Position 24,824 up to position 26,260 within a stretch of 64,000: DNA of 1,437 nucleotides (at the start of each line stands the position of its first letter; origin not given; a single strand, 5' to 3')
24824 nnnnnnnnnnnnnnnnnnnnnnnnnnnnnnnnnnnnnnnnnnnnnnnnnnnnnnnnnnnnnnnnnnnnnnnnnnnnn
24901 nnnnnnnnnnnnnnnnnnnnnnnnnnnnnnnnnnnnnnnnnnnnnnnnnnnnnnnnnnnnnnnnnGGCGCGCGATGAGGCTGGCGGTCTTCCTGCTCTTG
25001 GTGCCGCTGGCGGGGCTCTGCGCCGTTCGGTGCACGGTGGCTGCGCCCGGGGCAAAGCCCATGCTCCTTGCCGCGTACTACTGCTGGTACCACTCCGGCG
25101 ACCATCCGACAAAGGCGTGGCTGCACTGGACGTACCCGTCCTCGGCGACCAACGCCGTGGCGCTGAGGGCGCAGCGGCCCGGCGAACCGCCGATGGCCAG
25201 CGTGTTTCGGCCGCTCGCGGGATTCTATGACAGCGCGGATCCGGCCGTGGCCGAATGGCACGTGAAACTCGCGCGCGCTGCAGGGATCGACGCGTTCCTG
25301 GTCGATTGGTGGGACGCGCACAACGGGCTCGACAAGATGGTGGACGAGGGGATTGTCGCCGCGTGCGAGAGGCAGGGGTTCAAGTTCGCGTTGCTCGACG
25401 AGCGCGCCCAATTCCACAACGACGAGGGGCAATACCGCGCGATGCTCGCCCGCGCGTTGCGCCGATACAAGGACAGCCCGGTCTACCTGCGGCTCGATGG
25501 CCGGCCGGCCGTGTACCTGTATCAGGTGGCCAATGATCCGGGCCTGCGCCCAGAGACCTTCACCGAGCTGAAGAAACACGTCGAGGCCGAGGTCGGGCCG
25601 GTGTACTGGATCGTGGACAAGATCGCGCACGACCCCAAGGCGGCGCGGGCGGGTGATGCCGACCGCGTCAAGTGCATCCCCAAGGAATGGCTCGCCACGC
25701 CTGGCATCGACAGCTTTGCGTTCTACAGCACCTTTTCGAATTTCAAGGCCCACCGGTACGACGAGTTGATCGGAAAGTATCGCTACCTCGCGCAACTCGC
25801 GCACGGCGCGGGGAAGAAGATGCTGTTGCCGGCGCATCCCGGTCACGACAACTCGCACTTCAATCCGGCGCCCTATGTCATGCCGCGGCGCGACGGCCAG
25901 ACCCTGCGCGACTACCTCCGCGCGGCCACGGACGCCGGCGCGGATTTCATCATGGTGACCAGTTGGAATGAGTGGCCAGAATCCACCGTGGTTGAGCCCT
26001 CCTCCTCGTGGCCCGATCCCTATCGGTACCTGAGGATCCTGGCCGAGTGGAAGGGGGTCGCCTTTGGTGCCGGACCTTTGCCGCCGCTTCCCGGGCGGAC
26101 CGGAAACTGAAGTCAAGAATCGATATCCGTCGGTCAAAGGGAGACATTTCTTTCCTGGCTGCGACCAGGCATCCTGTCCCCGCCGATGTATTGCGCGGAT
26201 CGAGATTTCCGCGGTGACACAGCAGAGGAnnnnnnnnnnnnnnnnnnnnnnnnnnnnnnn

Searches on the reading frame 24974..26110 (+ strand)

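Call 8: search_protein_families(library=pfam, proteins=[window:24974-26110:+], max_evalue=0.001)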
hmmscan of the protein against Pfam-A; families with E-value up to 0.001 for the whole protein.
window:24974-26110:+ (378 aa): 3 families
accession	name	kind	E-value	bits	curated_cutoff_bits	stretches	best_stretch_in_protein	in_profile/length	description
PF16317.11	Glyco_hydro_99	-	1.4e-20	74.2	33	2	31-184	6-162/341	Glycosyl hydrolase family 99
PF14307.12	Glyco_tran_WbsX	-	1.8e-13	51.1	25.1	1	82-349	48-345/350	Glycosyltransferase WbsX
PF03659.20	Glyco_hydro_71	-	1.1e-05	24.9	34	1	93-345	18-243/375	Glycosyl hydrolase family 71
